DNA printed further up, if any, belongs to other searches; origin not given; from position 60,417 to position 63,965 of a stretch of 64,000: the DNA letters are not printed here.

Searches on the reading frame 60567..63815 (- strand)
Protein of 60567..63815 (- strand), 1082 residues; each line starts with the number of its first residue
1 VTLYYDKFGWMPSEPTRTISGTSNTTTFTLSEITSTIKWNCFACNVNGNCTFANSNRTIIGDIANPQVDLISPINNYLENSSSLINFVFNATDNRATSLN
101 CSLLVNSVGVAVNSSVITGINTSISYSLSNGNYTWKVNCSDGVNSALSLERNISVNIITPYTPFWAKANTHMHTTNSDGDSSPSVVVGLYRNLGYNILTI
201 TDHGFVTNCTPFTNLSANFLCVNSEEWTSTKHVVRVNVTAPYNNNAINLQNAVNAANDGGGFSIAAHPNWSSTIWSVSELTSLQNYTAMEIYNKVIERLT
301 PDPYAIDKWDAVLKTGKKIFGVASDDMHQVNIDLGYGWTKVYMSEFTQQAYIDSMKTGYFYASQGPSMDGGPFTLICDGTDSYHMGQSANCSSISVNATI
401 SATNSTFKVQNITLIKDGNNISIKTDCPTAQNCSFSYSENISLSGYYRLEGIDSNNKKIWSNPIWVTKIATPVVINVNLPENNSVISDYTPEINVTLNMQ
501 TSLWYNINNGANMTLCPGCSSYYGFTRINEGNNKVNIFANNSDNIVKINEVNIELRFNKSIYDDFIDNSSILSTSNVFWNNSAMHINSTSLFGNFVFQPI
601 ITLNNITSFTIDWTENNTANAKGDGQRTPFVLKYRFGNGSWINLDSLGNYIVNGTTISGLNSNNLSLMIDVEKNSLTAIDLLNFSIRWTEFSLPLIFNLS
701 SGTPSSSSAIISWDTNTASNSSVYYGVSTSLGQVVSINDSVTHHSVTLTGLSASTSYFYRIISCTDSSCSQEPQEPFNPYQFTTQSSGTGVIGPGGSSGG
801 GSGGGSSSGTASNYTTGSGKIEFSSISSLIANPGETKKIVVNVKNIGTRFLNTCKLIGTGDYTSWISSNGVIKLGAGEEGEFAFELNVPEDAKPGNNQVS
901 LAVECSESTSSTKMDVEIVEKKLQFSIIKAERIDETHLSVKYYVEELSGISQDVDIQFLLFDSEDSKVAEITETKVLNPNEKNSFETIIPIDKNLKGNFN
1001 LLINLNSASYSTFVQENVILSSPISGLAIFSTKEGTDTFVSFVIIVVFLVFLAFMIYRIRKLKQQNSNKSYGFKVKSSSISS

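Call 28: search_protein_families(library=ncbifam, proteins=[window:60567-63815:-], max_evalue=0.00001)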
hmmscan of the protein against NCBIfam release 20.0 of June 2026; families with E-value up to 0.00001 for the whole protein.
window:60567-63815:- (1082 aa): 1 family
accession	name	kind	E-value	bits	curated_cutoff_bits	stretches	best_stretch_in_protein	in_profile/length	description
NF038032.1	CehA_McbA_metalo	domain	3.8e-32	112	80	1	165-466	2-314/315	CehA/McbA family metallohydrolase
